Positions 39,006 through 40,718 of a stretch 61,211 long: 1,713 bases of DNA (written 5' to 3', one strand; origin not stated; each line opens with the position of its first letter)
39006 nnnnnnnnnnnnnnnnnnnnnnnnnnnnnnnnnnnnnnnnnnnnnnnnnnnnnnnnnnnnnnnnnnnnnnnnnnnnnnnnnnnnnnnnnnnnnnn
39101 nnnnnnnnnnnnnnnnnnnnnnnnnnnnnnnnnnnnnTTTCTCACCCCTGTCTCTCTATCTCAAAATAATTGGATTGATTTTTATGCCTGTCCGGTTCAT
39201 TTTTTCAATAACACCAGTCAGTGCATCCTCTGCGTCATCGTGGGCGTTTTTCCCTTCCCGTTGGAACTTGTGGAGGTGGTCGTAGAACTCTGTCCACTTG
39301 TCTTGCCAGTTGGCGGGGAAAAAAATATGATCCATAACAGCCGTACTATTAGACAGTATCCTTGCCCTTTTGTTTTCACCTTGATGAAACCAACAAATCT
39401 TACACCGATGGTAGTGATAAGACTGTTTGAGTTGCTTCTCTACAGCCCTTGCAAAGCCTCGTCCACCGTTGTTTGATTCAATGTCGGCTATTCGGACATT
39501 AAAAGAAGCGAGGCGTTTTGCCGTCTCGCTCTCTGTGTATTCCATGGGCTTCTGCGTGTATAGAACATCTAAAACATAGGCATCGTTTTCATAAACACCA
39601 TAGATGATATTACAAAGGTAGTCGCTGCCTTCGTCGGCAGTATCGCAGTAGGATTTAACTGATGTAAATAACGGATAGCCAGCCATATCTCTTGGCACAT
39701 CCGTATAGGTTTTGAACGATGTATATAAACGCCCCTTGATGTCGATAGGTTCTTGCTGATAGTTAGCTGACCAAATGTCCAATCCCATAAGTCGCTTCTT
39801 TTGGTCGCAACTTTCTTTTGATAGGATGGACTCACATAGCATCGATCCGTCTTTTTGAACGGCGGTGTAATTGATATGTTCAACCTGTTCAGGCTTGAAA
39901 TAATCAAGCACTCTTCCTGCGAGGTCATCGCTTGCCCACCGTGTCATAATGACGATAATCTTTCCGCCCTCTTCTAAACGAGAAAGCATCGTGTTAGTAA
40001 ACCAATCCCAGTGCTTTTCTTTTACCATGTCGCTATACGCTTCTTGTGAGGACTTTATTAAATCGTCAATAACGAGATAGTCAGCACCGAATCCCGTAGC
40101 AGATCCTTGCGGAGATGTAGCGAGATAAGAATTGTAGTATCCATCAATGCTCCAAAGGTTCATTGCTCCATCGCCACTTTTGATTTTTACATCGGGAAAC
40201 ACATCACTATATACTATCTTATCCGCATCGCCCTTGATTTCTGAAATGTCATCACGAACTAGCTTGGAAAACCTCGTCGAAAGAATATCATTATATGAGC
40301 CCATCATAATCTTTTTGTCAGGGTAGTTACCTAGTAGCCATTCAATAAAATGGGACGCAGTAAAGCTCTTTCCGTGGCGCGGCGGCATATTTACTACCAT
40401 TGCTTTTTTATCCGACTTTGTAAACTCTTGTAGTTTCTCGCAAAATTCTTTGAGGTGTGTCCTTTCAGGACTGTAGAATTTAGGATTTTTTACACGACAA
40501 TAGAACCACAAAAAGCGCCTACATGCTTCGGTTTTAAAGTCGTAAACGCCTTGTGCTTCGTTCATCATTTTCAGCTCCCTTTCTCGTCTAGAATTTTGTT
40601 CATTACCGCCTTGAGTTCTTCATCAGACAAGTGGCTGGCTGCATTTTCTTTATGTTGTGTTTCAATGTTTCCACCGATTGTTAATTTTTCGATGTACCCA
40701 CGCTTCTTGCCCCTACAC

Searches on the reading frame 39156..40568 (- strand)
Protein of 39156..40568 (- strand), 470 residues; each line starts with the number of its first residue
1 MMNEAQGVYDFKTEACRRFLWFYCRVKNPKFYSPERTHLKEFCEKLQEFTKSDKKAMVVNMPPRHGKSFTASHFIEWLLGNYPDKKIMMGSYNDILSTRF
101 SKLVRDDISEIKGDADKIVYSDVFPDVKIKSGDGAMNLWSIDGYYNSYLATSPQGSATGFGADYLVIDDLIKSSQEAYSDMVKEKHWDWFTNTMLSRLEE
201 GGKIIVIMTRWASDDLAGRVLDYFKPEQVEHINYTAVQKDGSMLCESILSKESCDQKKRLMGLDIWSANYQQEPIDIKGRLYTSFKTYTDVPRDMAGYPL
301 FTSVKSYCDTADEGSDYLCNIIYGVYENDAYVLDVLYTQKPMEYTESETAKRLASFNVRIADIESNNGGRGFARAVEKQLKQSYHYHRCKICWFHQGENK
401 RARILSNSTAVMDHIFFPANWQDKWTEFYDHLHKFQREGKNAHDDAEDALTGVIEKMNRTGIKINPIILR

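Call 34: search_protein_families(library=pfam, proteins=[window:39156-40568:-], max_evalue=0.001)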
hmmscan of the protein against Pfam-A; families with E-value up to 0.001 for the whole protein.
window:39156-40568:- (470 aa): 3 families
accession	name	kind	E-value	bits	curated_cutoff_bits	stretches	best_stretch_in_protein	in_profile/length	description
PF03237.21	Terminase_6N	-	1.4e-09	38.4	22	1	61-266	4-202/215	Terminase large subunit, T4likevirus-type, N-terminal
PF22530.2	Terminase-T7_RNaseH-like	-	8.6e-07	29.6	27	1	309-413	2-104/108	Terminase Bacteriophage T7, Ribonuclease H-like domain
PF17289.8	Terminase_6C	-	0.00089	19.7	22.6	0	308-451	3-149/155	Terminase RNaseH-like domain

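Call 35: search_dna_similar(query=window:39156-40568:-, collection=phages, mode=protein, max_rows=15)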
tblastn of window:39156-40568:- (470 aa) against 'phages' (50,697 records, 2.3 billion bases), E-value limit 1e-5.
Records with a match: 1779; places in all: 1781; records where one place covers at least 80% of the query: 288.
Best place of each record, by identity: 60-80% 3; <60% 1776.
By first word of the organism name: Mycobacterium 496; Microbacterium 273; Gordonia 167; Vibrio 69; Bacteriophage 55; Acinetobacter 51; Escherichia 48; Klebsiella 41; Brucella 41; Lactococcus 40; and 86 more.
By host as written in the record: Mycobacterium smegmatis mc2 155 348; - 131; Gordonia terrae 3612 129; Microbacterium foliorum NRRL B-24224 SEA 111; Microbacterium foliorum NRRL B-24224 104; Mycobacterium smegmatis mc#155 83; Helicobacter pylori 30; Microbacterium paraoxydans NWU1 27; and 324 more.
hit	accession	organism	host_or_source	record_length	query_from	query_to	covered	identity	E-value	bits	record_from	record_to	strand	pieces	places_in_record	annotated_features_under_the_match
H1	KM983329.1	Clostridium phage phiCT9441A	Clostridium tetani ATCC 9441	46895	12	460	96%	60.6%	4e-167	581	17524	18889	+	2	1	terminase large subunit | terminase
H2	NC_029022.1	Clostridium phage phiCT9441A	Clostridium tetani ATCC 9441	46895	12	460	96%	60.6%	4e-167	581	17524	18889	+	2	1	terminase large subunit | terminase small subunit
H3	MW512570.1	Clostridioides phage CD1801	Clostridioides difficile CD1801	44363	12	456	95%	61.1%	0e+0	577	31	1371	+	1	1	terminase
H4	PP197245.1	Terrisporobacter phage TVCOM_ph1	Terrisporobacter sp. COM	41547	12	462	96%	59.0%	9e-172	540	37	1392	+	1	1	terminase large subunit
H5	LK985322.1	Clostridium phage phiCDHM19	-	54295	1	446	95%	58.9%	2e-179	562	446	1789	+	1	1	phiCDHM19_gp2: putative terminase large subunit protein | phiCDHM19_gp1: putative terminase small subunit protein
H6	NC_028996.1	Clostridium phage phiCDHM19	-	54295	1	446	95%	58.9%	2e-179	562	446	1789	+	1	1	phiCDHM19_gp2: terminase large subunit | phiCDHM19_gp1: terminase small subunit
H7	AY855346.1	Clostridium phage phi CD119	-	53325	1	470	100%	55.3%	2e-146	566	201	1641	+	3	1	ter2: putative terminase large subunit | ter1: putative terminase small subunit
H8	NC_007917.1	Clostridium phage phi CD119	Clostridium difficile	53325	1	470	100%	55.3%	2e-146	566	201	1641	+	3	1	ter2: terminase large subunit | ter1: terminase large subunit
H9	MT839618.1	Bacteriophage sp.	human fecal samples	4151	12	461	96%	57.7%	2e-175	533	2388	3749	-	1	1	record has no annotation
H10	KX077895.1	Streptococcus phage phiZJ20091101-4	Streptococcus suis ZJ20091101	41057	1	464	99%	54.7%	5e-165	521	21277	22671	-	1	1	terminase large subunit | hypothetical protein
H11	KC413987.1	Streptococcus phage phiSS12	Streptococcus suis SS12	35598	16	464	96%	56.1%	2e-162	514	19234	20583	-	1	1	putative phage terminase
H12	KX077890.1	Streptococcus phage phiLP081102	Streptococcus suis LP081102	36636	16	464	96%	56.1%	2e-162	514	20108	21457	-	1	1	terminase large subunit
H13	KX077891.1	Streptococcus phage phiJH1301-1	Streptococcus suis JH1301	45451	1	464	99%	54.2%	2e-157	499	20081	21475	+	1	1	terminase large subunit | hypothetical protein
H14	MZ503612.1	Fusobacterium phage FNU_1P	Fusobacterium nucleatum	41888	12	461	96%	55.6%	7e-163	515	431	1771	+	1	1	terminase large subunit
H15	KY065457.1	Streptococcus phage IPP16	Streptococcus pneumoniae 48/2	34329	1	457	97%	54.0%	2e-160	508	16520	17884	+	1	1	hypothetical protein | putative HNH endonuclease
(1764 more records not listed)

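Call 62: list_cluster_members(proteins=[window:39156-40568:-, window:37665-39137:-, window:34139-35152:-, window:30232-31704:-, window:9732-11420:+, window:15391-15939:-, window:23357-24565:-, window:14860-15270:-, window:35667-36869:-, window:20220-21818:-])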
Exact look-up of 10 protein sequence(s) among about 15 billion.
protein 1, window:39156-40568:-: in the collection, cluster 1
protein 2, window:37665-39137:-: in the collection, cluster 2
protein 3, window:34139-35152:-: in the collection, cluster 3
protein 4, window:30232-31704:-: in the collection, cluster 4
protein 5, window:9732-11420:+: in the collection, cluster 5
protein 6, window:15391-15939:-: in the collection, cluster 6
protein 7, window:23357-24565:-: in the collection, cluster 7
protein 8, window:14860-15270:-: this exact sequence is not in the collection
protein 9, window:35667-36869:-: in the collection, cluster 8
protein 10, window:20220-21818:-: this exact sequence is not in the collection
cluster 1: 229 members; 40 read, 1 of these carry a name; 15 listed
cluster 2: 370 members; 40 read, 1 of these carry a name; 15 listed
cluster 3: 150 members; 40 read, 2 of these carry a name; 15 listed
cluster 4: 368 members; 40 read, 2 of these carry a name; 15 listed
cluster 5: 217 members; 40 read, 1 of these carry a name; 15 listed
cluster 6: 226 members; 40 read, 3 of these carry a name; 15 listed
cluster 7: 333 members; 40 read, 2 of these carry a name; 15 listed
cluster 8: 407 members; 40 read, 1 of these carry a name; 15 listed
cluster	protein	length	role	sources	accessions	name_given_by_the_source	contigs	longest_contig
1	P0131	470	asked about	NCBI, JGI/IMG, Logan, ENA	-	predicted phage terminase large subunit-like protein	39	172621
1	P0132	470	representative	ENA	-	-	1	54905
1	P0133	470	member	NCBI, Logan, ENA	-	-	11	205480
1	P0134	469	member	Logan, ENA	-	-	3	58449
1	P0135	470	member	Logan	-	-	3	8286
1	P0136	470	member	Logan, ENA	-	-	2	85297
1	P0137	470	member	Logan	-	-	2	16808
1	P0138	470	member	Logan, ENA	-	-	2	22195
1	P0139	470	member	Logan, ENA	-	-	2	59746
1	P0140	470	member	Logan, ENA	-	-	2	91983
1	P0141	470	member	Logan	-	-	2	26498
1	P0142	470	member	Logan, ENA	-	-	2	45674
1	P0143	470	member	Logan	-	-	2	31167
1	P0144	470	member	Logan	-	-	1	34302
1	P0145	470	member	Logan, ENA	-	-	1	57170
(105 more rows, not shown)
